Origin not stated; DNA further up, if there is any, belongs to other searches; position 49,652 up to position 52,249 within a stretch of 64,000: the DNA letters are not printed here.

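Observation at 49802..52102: Compact low-GC Mrr-nuclease / STAND-NTPase fusion (NLR- or Avs-like antiviral candidate)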

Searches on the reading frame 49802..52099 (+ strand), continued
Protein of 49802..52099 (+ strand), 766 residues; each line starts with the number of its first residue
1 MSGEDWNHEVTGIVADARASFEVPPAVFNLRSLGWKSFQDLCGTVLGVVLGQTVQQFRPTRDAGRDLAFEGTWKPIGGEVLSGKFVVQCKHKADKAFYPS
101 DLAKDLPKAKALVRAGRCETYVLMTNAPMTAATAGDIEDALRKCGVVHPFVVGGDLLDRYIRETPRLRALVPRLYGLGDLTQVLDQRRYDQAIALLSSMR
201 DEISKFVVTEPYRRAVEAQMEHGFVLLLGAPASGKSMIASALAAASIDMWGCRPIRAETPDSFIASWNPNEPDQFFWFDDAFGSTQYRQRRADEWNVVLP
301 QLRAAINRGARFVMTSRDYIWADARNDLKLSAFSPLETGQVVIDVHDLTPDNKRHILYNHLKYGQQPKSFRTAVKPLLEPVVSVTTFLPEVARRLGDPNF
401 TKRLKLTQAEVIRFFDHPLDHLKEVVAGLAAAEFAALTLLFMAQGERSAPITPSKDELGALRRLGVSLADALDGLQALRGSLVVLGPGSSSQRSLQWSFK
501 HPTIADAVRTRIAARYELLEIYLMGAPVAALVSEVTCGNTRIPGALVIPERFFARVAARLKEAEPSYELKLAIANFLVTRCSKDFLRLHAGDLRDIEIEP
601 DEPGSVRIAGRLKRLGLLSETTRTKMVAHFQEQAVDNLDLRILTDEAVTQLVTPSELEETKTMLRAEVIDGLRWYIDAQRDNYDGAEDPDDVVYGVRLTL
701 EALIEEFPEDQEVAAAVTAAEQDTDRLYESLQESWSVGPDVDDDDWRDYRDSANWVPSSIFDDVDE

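Call 31: find_related_loci(query=A1, collection=genome_contigs, flank=10000)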
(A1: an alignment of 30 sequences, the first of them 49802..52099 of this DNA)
Query A1 (766 aa) in genome_contigs; peptide patterns used: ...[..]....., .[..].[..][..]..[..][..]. (x = any residue, [..] = any of these).
599 stretches matched a pattern (row limit reached: there are more); 415 encode a relative of the query (tblastn E <= 1e-3); the best 80 are kept; 80 distinct loci.
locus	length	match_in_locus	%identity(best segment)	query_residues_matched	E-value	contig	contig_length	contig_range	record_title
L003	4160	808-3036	58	25-766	0e+0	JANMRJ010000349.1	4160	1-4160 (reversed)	MAG: Acidimicrobiales bacterium isolate OTE_51_concoct_281_sub OTE_51_k141_3103066, whole genome shotgun sequence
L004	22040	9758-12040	56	9-766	0e+0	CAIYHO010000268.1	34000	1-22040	MAG: uncultured Chloroflexi bacterium isolate KTt_bin-0728 genome assembly, contig: bin-0728:268/308, whole genome shotg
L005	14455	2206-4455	45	24-766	0e+0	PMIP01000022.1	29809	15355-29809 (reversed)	MAG: Chloroflexi bacterium isolate fen_1051 73.20120600_E3D.26_contig_9595, whole genome shotgun sequence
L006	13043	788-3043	43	19-766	0e+0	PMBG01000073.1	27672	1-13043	MAG: Chloroflexi bacterium isolate fen_1067 73.20120700_E3M.75_contig_10530, whole genome shotgun sequence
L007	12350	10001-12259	42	27-765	3e-176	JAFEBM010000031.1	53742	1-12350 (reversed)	MAG: Nitrospira sp. isolate CTRL-LIN-TMP-bin1 Nitrospira-sp.-TMP-bin1__31__length-53742, whole genome shotgun sequence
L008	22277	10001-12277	42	28-765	2e-175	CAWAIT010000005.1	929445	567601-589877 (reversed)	MAG: uncultured Acidobacteriaceae bacterium isolate MFD02579.bin.1.114 genome assembly, contig: contig_3343, whole genom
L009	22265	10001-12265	42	26-765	1e-173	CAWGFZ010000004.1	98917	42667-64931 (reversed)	MAG: uncultured Acidobacteriaceae bacterium isolate MFD03044.bin.1.111 genome assembly, contig: contig_22023, whole geno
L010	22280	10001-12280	42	21-766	1e-173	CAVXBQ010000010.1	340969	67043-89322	MAG: uncultured delta proteobacterium isolate MFD01299.bin.2.165 genome assembly, contig: contig_42676, whole genome sho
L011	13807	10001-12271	41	27-766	2e-173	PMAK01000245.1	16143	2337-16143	MAG: Phycisphaerales bacterium isolate palsa_1353 73.20120700_P2D.26_contig_7098, whole genome shotgun sequence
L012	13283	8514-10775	42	26-765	2e-173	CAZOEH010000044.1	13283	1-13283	MAG TPA_asm: uncultured Desulfonema sp. isolate SRP062349_co5_33 genome assembly, contig: NODE_1812_length_13283_cov_8.4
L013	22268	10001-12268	41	24-765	1e-172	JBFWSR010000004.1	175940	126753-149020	MAG: Steroidobacteraceae bacterium isolate CA_2019_TPBF_28 NODE_808_length_175940_cov_5.978187_TPBF, whole genome shotgu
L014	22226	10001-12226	41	28-766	2e-172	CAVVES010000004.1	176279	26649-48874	MAG: uncultured beta proteobacterium isolate MFD02242.bin.2.245 genome assembly, contig: contig_16694, whole genome shot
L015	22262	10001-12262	41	27-766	1e-172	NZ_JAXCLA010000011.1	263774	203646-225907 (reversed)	Roseateles agri strain R3-3 contig11, whole genome shotgun sequence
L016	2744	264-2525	42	26-765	0e+0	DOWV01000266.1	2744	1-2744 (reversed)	MAG TPA_asm: Bacteroidetes bacterium isolate UBA9647 contig_1581, whole genome shotgun sequence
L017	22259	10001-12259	41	27-765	7e-172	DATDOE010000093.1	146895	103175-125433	MAG TPA_asm: Vicinamibacterales bacterium isolate SMAG_U7885 k141_1201591, whole genome shotgun sequence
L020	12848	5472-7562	43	27-707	1e-171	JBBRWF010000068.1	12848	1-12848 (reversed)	MAG: Anaerolineales bacterium isolate La4_concoct.061 La4_concoct.061_K_664965_L_12848_cov_31.0000, whole genome shotgun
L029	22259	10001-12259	41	27-765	4e-169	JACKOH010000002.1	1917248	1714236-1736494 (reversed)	MAG: Pseudomonadales bacterium isolate HK-STAS-PROT-165 HK-STAS-PROT-165_2, whole genome shotgun sequence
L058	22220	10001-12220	40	26-765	1e-165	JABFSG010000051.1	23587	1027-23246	MAG: Nitrospiraceae bacterium isolate WB-IL-04 seq_982, whole genome shotgun sequence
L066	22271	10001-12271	40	27-766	7e-165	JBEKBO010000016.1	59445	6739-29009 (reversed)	MAG: Candidatus Korobacteraceae bacterium isolate SPRUCE 138 SPRUCE_138_16, whole genome shotgun sequence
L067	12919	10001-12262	41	27-766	7e-165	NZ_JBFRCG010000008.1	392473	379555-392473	Paraburkholderia sp. EG287B NODE_8_length_392473_cov_35.186369, whole genome shotgun sequence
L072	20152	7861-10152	39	22-766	2e-164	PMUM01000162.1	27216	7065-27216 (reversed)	MAG: Acidobacteriaceae bacterium isolate palsa_142 73.20110700_P3D.7_contig_3938, whole genome shotgun sequence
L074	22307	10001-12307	41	12-766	2e-164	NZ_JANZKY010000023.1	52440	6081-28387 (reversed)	Propionivibrio soli strain SG131 Scaffold23, whole genome shotgun sequence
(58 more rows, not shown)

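Call 40: search_protein_families(library=padloc, alignment_id=A3, max_evalue=1e-8)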
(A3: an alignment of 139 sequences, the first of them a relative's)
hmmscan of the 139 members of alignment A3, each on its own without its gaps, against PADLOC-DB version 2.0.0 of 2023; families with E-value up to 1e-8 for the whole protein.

A. member 1, L003:3444-4145:- (233 aa): 6 families
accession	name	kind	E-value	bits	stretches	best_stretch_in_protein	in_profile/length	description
PDLC03963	SoFic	-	1.8e-74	249.3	1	1-231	136-358/361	-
PDLC04966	PDC-S24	-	1.6e-17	61.5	1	4-118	254-370/497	-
PDLC04836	PDC-S04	-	2.4e-10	38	1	3-92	116-194/244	-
PDLC04840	PDC-S04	-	3.6e-10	37.9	1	3-87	95-176/227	-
PDLC04839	PDC-S04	-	6e-10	37.1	1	54-90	128-164/205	-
PDLC04837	PDC-S04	-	4.8e-09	33.8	1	53-81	151-179/234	-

B. families by the number of members that match (of 139 scanned): 249 families (the first 25 are shown)
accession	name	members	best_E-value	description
PDLC04135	mad3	4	6.3e-48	mads_3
PDLC05035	PDC-S53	3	9.6e-251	-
PDLC02980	AriA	3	8.1e-17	-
PDLC03963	SoFic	2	1.8e-74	-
PDLC03865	LmuB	2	3e-45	-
PDLC03859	LmuB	2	5.6e-41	-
PDLC02503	BrxHI|BrxHII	2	2.1e-25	BrxHI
PDLC03960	SngC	2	4e-23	-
PDLC03861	LmuB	2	3.3e-21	-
PDLC04134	mad2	2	3.1e-20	mads_2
PDLC02870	DpdF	2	2.3e-18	DpdF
PDLC02707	PbeA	2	2.3e-14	PbeA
PDLC05065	PDC-S68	2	6.3e-13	-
PDLC05064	PDC-S68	2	7.5e-13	-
PDLC00278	PtuA1|PtuA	2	7.4e-11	AAA ATPase domain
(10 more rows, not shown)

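Call 41: search_protein_families(library=pfam, alignment_id=A3, max_evalue=0.00001)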
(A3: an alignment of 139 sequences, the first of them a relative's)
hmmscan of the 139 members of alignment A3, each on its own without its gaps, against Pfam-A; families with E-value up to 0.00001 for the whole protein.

A. member 1, L003:3444-4145:- (233 aa): 1 family
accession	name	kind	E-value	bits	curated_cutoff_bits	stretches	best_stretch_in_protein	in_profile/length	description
PF02661.23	Fic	-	3.7e-15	57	24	1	3-85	21-93/93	Fic/DOC family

B. families by the number of members that match (of 139 scanned): 164 families (the first 25 are shown)
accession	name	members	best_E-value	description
PF00270.35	DEAD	3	1.8e-51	DEAD/DEAH box helicase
PF00271.37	Helicase_C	3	1.2e-33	Helicase conserved C-terminal domain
PF13304.12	AAA_21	3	3.4e-17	AAA domain, putative AbiEii toxin, Type IV TA system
PF02463.25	SMC_N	3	1.1e-15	RecF/RecN/SMC N terminal domain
PF04851.21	ResIII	3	1e-12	Type III restriction enzyme, res subunit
PF02347.22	GDC-P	2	1.1e-135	Glycine cleavage system P-protein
PF00378.25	ECH_1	2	1.2e-57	Enoyl-CoA hydratase/isomerase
PF07804.18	HipA_C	2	1e-54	HipA-like C-terminal domain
PF03466.25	LysR_substrate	2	9.2e-35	LysR substrate binding domain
PF16113.10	ECH_2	2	2.1e-28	Enoyl-CoA hydratase/isomerase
PF13657.11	Couple_hipA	2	5.8e-27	HipA N-terminal domain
PF00126.33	HTH_1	2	1.8e-22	Bacterial regulatory helix-turn-helix protein, lysR family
PF00561.26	Abhydrolase_1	2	3.1e-17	alpha/beta hydrolase fold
PF13476.12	AAA_23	2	5e-15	AAA domain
PF01656.29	CbiA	2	1.5e-14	CobQ/CobB/MinD/ParA nucleotide binding domain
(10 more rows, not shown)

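Call 42: predict_structure(alignment_id=A2)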
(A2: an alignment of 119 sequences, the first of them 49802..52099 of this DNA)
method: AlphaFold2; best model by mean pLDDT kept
length: 766 residues; sequences in the alignment: 119
mean_pLDDT: 85.4   pTM: 0.71
mean pLDDT of the five models: 85.4, 84.8, 84.8, 84.1, 83.3
residues with pLDDT >= 90: 432; 70-90: 233; 50-70: 59; < 50: 42
segments of 3 or more residues with pLDDT < 50: 1-23, 739-756
pLDDT, mean of each block of 10 residues (from residue 1): 35 37 61 81 91 79 70 89 93 88 92 95 94 96 97 93 86 66 64 64 76 92 94 87 87 88 91 92 81 93 95 93 90 84 88 90 92 94 91 91 92 91 91 98 93 96 97 95 82 83 91 95 93 93 91 93 78 87 90 64 82 85 91 92 90 94 89 92 89 93 93 93 93 71 38 51 85
secondary structure, 60 per line:
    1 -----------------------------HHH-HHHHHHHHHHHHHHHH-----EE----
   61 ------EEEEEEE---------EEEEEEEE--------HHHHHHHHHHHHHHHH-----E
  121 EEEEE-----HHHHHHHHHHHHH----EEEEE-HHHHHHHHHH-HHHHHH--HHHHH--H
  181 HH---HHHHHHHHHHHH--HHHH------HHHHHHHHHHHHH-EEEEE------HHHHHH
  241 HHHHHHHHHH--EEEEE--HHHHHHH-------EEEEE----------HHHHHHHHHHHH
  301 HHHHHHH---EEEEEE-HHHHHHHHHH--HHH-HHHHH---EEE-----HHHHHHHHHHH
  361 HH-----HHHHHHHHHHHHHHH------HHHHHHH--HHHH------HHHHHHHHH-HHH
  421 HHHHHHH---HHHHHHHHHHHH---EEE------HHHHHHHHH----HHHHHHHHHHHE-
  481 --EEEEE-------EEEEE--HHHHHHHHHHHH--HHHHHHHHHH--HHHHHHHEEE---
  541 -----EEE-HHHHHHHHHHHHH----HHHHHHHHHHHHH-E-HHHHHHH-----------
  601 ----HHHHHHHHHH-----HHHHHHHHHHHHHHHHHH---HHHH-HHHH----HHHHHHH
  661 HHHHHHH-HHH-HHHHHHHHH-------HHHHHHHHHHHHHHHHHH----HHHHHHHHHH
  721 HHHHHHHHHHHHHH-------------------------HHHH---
elements in order (helices of 4 or more, strands of 3 or more residues): H34-49 E67-73 E83-90 H99-114 E120-125 H131-143 E148-152 H154-163 H165-170 H173-177 H186-197 H200-203 H210-222 E224-228 H235-250 E253-257 H260-266 E274-278 H289-307 E311-316 H318-327 H334-338 E342-344 H350-362 H368-382 H389-395 H398-401 H408-416 H418-427 H431-442 E446-448 H455-463 H468-478 E483-487 E495-499 H502-513 H516-525 H528-534 E535-537 E546-548 H550-562 H567-579 H583-589 H605-614 H620-637 H641-644 H646-649 H654-667 H673-681 H689-706 H711-734 H760-763

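Call 45: fold_search(model_id=the predicted structure, library=pdb)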
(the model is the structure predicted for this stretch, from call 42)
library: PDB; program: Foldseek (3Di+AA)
matches with E <= 10: 800; with E <= 0.001: 5
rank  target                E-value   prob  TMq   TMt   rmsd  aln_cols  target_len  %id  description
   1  8dgf_B                1.5e-07  1.00  0.18  0.11  25.2       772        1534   12  Avs4 bound to phage PhiV-1 portal (released 2022-08-03)
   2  8dgc_B                2.6e-07  1.00  0.16  0.08  23.4       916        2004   11  Avs3 bound to phage PhiV-1 terminase (released 2022-08-03)
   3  3j9k_A                6.9e-05  1.00  0.20  0.16  18.2       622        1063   12  Structure of Dark apoptosome in complex with Dronc CARD domain (released 2015-02-25)
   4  9ri9_B                5.9e-04  1.00  0.20  0.18  27.5       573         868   13  Cryo-EM structure of the tomato NRC3 hexameric resistosome (released 2025-07-23)
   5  7zbh_B                8.7e-04  1.00  0.18  0.33  18.1       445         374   14  ATP-dependent zinc metalloprotease FtsH (BB0789) from Borrelia burgdorferi (released 2023-04-05)
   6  8dyu_A                1.6e-03  0.84  0.15  0.05  25.4       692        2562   11  Structure of human cytoplasmic dynein-1 bound to two Lis1 proteins (released 2023-02-01)
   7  8efv_C                2.5e-03  0.99  0.14  0.28  14.5       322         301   15  Structure of single homo-hexameric Holliday junction ATP-dependent DNA helicase RuvB motor (released 2023-05-10)
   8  7z8h                  2.7e-03  0.87  0.16  0.12  20.1       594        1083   12  Cytoplasmic dynein-1 motor domain AAA1, AAA2, and AAA3 subunits (released 2022-07-27)
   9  9bm4                  5.0e-03  0.63  0.14  0.05  25.3       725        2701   11  State-5b of motor domain from full-length human dynein-1 in 5 mM ATP (released 2025-04-23)
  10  9e8k_C                5.5e-03  1.00  0.19  0.36   8.0       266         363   16  Nub1/Fat10-processing human 26S proteasome with Rpt6 at top of spiral staircase (AAA+ motor locally refined) (released 2024-12-04)
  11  4xgu_C                5.7e-03  0.99  0.14  0.25  13.1       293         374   13  Structure of C. elegans PCH-2 (released 2015-05-06)
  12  6wam_F                5.7e-03  0.96  0.14  0.22  17.2       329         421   10  Structure of Acinetobacter baumannii Cap4 SAVED/CARF-domain containing receptor (released 2020-06-17)
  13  9blz                  6.5e-03  0.75  0.15  0.06  18.2       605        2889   11  State-1(phi motor) of full-length human dynein-1 in 5mM ATP (released 2025-04-23)
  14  9dh8                  7.7e-03  0.60  0.15  0.05  24.6       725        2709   11  State-5 of the motor domain from full-length human dynein-1 in 5mM AMPPNP with 5mM Mg2+ (released 2025-04-23)
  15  5vh9_A                7.7e-03  0.47  0.14  0.06  28.4       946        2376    9  Cryo-EM structure of yeast cytoplasmic dynein-1 with Lis1 and ATP (released 2017-09-06)
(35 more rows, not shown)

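Call 51: search_protein_families(library=padloc, proteins=[L001:8636-9394:+, L001:9419-9853:+], max_evalue=0.001)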
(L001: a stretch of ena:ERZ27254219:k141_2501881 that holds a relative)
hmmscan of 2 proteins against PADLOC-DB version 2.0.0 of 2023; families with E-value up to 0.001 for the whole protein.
L001:8636-9394:+ (253 aa): 0 families

L001:9419-9853:+ (145 aa): 0 families

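Call 52: search_protein_families(library=pfam, proteins=[L001:8636-9394:+, L001:9419-9853:+], max_evalue=0.01)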
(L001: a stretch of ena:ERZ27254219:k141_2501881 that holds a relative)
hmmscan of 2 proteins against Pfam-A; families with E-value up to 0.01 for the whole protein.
L001:8636-9394:+ (253 aa): 2 families
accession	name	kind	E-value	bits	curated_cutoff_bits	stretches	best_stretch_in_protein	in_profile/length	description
PF13588.12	HSDR_N_2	-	4.1e-06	27.3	25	1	66-154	5-97/110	Type I restriction enzyme R protein N terminus (HSDR_N)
PF04313.20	HSDR_N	-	0.0055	17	25.1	0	91-151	122-190/198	Type I restriction enzyme R protein N terminus (HSDR_N)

L001:9419-9853:+ (145 aa): 0 families
